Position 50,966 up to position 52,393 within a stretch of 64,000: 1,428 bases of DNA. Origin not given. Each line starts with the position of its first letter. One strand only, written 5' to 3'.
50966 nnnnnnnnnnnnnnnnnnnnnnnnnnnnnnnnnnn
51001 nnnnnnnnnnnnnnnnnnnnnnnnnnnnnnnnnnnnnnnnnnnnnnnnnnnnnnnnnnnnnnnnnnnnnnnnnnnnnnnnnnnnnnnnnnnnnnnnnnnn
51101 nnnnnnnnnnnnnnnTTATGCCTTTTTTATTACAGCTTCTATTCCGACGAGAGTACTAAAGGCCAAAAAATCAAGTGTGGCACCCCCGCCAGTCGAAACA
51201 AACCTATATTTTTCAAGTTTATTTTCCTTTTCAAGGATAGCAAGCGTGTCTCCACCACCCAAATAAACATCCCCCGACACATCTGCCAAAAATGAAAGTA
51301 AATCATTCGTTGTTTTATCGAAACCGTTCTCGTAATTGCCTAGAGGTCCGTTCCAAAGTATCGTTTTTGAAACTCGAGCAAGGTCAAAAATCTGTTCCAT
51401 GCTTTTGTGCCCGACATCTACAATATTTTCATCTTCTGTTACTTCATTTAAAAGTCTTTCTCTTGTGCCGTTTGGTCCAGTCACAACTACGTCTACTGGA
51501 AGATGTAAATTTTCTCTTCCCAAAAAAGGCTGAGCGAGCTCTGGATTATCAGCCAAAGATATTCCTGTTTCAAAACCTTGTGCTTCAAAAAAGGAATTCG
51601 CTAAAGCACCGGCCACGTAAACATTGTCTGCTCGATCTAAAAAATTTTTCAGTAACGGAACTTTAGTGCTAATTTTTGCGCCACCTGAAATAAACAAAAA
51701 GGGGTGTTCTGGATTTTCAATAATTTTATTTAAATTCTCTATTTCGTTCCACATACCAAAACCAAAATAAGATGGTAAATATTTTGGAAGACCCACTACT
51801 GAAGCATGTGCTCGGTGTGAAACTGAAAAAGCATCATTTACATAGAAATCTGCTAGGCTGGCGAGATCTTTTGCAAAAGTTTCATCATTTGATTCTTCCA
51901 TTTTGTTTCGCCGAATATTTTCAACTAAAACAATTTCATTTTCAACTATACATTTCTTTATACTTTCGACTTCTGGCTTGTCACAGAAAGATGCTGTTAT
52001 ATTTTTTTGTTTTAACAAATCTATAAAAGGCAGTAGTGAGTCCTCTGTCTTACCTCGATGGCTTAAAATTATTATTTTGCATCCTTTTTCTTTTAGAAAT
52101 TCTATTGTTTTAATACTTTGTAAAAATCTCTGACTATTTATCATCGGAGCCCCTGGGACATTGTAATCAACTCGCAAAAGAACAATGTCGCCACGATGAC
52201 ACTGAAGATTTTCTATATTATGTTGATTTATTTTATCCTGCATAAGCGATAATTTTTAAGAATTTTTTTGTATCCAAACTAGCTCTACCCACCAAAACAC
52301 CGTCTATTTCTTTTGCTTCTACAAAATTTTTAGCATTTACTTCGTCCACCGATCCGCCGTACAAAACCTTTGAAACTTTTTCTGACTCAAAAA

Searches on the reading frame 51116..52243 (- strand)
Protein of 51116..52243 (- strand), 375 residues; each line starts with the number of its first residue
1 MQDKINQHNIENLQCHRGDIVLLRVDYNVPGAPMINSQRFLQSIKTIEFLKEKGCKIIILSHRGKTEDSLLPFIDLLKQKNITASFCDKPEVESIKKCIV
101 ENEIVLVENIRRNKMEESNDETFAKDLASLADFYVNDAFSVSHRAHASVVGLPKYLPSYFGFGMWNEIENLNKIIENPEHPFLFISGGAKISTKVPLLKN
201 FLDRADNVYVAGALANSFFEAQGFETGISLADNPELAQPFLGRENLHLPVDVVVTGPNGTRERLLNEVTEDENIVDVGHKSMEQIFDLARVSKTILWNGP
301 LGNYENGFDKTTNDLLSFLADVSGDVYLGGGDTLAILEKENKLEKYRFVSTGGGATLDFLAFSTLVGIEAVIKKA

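Call 13: find_related_loci(query=window:51116-52243:-, collection=genome_contigs, flank=4000)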
Query window:51116-52243:- (375 aa) in genome_contigs; peptide patterns used: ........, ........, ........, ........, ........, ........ (x = any residue, [..] = any of these).
185 stretches matched a pattern; 2 encode a relative of the query (tblastn E <= 1e-3); 2 distinct loci.
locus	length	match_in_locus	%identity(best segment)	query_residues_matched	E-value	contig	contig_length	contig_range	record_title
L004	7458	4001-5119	82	1-373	0e+0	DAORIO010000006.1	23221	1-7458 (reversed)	MAG TPA_asm: Candidatus Paceibacterota bacterium isolate AMR_MDS_5575 NODE_350_length_23221_cov_6.696193, whole genome s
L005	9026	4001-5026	42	6-371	1e-79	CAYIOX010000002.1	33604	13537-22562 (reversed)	MAG TPA_asm: uncultured Candidatus Saccharibacteria bacterium isolate ERP119705_co3_374 genome assembly, contig: NODE_13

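Call 22: find_related_loci(query=A2, collection=metagenome_contigs, flank=2500)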
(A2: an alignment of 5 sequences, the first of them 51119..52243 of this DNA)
Query A2 (375 aa) in metagenome_contigs; peptide patterns used: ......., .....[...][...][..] (x = any residue, [..] = any of these).
407 stretches matched a pattern; 1 encode a relative of the query (tblastn E <= 1e-3); 1 distinct loci.
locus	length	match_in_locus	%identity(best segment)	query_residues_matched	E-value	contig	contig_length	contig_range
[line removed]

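Call 23: find_homologous_proteins(query=window:51119-52243:-, max_evalue=1e-100)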
Query window:51119-52243:- (375 aa): 17 proteins with E <= 1e-100 among 8000 candidates.
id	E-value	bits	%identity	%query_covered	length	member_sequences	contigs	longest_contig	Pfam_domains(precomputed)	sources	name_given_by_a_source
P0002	2.2e-248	841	100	100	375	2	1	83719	PF00162.25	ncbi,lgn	-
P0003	5.0e-216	735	87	100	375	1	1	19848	PF00162.25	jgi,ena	-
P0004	1.8e-214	730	87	100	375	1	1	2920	PF00162.25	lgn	-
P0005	2.4e-214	729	86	100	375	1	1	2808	PF00162.25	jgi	jgi:phosphoglycerate kinase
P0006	1.3e-211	720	85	100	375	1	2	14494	PF00162.25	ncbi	-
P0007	4.2e-211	719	85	100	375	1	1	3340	PF00162.25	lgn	-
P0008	7.0e-208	708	83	99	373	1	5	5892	PF00162.25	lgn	-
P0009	7.9e-206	701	83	99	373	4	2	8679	PF00162.25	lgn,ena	-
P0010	2.3e-205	700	84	99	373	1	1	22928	PF00162.25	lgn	-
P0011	7.9e-191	652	78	99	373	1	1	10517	PF00162.25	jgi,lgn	-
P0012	1.4e-182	625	75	99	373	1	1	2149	PF00162.25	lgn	-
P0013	1.0e-172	592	71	99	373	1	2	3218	PF00162.25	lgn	-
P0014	1.0e-168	579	70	99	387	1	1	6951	PF00162.25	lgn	-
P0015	2.2e-106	374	50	98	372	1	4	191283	PF00162.25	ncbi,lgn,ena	-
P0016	2.3e-106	374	51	98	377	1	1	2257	PF00162.25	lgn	-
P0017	1.6e-103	365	49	99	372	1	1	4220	PF00162.25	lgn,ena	-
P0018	1.1e-102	362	49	100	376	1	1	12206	PF00162.25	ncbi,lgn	-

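Call 25: find_encoding_contigs(protein=P0006, flank=2500, max_places=3)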
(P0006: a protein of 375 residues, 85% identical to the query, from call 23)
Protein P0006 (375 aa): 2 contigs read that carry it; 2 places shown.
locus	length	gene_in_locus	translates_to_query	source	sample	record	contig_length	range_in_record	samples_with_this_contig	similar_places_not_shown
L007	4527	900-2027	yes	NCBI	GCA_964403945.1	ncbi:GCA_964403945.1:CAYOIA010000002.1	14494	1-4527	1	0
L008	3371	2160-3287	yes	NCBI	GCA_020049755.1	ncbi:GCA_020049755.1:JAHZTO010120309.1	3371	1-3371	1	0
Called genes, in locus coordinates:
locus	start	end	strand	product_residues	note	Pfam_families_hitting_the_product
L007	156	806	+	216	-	-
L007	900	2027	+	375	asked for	PF00162:PGK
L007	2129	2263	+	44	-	-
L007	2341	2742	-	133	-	-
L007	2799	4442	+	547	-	PF01368:DHH, PF02272:DHHA1, PF17768:RecJ_OB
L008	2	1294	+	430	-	?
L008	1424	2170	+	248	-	PF00121:TIM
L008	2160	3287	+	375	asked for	PF00162:PGK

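Call 26: find_encoding_contigs(protein=P0010, flank=2500, max_places=3)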
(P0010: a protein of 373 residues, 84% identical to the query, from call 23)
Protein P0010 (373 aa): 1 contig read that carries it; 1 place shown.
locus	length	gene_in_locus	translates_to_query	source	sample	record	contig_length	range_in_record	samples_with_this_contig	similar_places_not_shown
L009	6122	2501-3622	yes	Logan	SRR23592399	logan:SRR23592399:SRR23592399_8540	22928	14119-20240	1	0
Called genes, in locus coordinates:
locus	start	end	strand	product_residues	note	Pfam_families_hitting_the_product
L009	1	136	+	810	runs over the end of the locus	-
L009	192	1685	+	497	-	-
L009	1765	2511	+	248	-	PF00121:TIM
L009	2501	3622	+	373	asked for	PF00162:PGK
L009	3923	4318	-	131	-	PF11969:DcpS_C, PF01230:HIT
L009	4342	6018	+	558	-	PF01368:DHH, PF02272:DHHA1, PF17768:RecJ_OB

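Call 27: find_encoding_contigs(protein=P0009, flank=2500, max_places=3)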
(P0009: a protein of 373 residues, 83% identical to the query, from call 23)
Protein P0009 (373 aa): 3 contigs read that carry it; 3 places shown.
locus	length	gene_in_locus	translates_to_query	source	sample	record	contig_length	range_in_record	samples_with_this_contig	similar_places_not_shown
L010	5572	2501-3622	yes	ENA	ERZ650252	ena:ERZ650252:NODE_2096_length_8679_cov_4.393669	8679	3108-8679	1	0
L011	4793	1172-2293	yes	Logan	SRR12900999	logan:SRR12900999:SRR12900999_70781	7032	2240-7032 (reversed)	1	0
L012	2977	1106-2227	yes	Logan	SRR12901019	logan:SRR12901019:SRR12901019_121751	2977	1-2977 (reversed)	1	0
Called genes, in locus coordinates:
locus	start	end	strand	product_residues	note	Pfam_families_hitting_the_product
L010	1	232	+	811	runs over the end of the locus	-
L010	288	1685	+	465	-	-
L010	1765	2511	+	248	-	PF00121:TIM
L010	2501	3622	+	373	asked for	PF00162:PGK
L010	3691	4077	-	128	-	PF11969:DcpS_C, PF01230:HIT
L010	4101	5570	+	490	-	?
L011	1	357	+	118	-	?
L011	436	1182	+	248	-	PF00121:TIM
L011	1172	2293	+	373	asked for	PF00162:PGK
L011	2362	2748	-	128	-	PF11969:DcpS_C, PF01230:HIT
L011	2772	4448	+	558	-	PF01368:DHH, PF02272:DHHA1, PF17768:RecJ_OB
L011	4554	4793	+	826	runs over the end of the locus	?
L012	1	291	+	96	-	?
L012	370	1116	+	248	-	PF00121:TIM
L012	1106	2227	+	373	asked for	PF00162:PGK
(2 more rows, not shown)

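Call 28: find_encoding_contigs(protein=P0011, flank=2500, max_places=3)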
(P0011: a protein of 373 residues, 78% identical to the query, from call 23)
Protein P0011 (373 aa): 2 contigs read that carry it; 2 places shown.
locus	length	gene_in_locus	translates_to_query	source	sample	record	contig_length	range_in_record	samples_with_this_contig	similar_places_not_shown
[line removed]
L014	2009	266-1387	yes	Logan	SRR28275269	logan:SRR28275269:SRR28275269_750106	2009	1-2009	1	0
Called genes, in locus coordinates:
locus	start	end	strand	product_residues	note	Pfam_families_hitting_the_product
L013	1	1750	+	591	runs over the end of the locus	-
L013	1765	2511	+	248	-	PF00121:TIM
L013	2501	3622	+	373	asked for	PF00162:PGK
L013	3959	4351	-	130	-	PF11969:DcpS_C, PF01230:HIT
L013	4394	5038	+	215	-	?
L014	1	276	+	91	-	?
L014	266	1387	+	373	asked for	PF00162:PGK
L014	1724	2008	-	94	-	?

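Call 31: find_encoding_contigs(protein=P0008, flank=2500, max_places=5)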
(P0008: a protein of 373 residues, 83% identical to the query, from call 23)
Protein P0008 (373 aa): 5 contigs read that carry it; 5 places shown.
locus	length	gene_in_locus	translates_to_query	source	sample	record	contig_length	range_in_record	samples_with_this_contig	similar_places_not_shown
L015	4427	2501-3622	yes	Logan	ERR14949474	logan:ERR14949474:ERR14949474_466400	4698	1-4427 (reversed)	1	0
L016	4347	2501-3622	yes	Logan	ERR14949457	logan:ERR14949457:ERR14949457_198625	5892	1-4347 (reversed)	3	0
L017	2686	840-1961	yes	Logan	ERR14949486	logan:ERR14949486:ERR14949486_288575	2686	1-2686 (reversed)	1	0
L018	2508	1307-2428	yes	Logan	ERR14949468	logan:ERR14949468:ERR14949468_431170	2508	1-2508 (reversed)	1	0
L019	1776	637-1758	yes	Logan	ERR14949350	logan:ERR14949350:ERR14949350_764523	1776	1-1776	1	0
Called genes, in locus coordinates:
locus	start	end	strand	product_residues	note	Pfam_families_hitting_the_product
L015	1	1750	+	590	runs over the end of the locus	-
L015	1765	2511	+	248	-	PF00121:TIM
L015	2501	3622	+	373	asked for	PF00162:PGK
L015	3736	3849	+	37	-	-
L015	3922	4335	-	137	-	PF11969:DcpS_C, PF01230:HIT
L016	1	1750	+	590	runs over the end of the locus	-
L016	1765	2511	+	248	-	PF00121:TIM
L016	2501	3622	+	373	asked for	PF00162:PGK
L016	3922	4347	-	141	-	?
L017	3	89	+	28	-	?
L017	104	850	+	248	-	PF00121:TIM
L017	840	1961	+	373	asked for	PF00162:PGK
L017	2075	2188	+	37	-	-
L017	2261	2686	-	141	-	?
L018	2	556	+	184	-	?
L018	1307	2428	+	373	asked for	PF00162:PGK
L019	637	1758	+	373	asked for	PF00162:PGK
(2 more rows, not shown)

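Call 32: find_encoding_contigs(protein=P0013, flank=2500, max_places=3)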
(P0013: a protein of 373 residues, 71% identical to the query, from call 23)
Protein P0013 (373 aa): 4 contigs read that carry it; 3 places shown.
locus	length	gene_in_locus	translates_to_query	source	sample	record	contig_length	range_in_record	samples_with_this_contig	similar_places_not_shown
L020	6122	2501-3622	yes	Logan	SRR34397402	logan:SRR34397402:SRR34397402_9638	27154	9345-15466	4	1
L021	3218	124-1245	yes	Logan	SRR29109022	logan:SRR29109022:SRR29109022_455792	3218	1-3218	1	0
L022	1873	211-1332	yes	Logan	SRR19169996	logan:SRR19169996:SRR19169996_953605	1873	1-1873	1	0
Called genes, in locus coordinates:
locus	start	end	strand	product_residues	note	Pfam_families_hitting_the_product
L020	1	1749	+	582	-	-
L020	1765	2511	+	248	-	PF00121:TIM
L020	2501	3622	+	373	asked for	PF00162:PGK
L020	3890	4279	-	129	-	PF11969:DcpS_C, PF01230:HIT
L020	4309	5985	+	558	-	PF01368:DHH, PF02272:DHHA1, PF17768:RecJ_OB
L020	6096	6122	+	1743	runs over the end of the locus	PF19077:Big_13 (faint), PF15418:DUF4625 (faint), PF17957:Big_7, PF17957:Big_7, PF07705:CARDB, PF17957:Big_7, PF13750:Big_3_3 (weak), PF17957:Big_7 (weak), +2 more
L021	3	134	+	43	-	?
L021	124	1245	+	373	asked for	PF00162:PGK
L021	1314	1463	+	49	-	-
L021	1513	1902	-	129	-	PF11969:DcpS_C, PF01230:HIT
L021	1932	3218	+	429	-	?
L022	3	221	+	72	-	?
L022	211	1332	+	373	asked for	PF00162:PGK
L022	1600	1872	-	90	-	?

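Call 33: find_encoding_contigs(protein=P0014, flank=2500, max_places=3)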
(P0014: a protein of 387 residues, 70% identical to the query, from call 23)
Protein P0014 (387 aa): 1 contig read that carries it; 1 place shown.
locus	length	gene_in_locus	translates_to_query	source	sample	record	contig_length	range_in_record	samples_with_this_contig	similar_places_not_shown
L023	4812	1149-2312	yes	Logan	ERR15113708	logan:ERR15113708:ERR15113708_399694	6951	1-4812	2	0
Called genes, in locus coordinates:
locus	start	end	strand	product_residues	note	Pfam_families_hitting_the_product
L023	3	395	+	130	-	?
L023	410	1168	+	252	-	PF00121:TIM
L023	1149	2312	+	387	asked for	PF00162:PGK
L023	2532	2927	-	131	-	PF11969:DcpS_C, PF01230:HIT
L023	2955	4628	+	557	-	PF01368:DHH, PF02272:DHHA1, PF17768:RecJ_OB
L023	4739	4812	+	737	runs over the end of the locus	?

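Call 34: find_encoding_contigs(protein=P0012, flank=2500, max_places=3)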
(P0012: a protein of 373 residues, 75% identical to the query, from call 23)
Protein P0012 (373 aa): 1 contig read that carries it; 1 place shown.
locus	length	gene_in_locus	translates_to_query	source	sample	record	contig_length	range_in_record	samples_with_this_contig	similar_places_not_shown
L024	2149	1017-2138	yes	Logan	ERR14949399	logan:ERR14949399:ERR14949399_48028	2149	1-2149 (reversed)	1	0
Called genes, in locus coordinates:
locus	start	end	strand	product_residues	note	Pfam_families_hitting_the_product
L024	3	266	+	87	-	?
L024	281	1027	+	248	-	PF00121:TIM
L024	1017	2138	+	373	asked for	PF00162:PGK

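Call 40: find_encoding_contigs(protein=P0015, flank=2500, max_places=2)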
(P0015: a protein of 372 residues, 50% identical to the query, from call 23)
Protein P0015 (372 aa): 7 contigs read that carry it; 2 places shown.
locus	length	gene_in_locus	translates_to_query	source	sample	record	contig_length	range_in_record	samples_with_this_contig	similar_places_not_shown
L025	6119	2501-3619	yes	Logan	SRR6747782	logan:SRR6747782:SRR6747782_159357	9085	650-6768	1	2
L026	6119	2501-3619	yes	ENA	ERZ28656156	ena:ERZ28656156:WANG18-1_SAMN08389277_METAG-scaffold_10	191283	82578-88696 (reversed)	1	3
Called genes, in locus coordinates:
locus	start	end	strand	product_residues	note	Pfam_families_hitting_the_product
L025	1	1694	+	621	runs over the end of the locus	-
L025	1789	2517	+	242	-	PF00121:TIM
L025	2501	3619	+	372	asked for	PF00162:PGK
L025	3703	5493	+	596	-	PF01471:PG_binding_1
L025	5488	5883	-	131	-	PF11969:DcpS_C, PF01230:HIT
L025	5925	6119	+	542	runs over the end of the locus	PF01368:DHH, PF02272:DHHA1, PF17768:RecJ_OB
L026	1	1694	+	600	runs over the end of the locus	-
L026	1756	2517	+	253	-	PF00121:TIM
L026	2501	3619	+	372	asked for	PF00162:PGK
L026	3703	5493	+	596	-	PF01471:PG_binding_1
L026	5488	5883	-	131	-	PF11969:DcpS_C, PF01230:HIT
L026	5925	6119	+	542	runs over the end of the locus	PF01368:DHH, PF02272:DHHA1, PF17768:RecJ_OB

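Call 41: find_encoding_contigs(protein=P0018, flank=2500, max_places=2)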
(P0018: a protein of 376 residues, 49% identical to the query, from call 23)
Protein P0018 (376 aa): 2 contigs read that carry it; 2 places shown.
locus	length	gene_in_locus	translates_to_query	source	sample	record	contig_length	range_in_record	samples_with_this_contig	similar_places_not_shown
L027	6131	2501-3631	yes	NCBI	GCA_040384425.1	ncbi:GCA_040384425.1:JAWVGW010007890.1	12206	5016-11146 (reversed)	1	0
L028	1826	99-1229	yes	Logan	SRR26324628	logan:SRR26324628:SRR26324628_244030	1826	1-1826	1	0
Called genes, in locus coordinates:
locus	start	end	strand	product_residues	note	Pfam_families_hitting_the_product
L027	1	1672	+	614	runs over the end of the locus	-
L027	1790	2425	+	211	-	PF00121:TIM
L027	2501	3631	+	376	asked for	PF00162:PGK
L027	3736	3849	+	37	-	-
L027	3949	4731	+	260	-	-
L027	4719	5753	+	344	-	PF01471:PG_binding_1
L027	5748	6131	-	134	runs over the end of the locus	PF04677:CwfJ_C_1 (weak), PF11969:DcpS_C, PF01230:HIT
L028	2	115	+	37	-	?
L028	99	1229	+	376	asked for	PF00162:PGK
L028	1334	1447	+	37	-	-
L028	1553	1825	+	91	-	?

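Call 64: find_encoding_contigs(protein=P0007, flank=2500, max_places=3)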
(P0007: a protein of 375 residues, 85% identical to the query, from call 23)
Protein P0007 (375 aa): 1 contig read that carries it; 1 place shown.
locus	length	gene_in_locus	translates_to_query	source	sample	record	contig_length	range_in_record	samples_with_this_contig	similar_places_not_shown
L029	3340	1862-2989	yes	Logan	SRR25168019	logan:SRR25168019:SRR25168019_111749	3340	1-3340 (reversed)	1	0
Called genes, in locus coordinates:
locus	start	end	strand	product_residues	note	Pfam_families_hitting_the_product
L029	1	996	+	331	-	?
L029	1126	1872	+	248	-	PF00121:TIM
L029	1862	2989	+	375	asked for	PF00162:PGK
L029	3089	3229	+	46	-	-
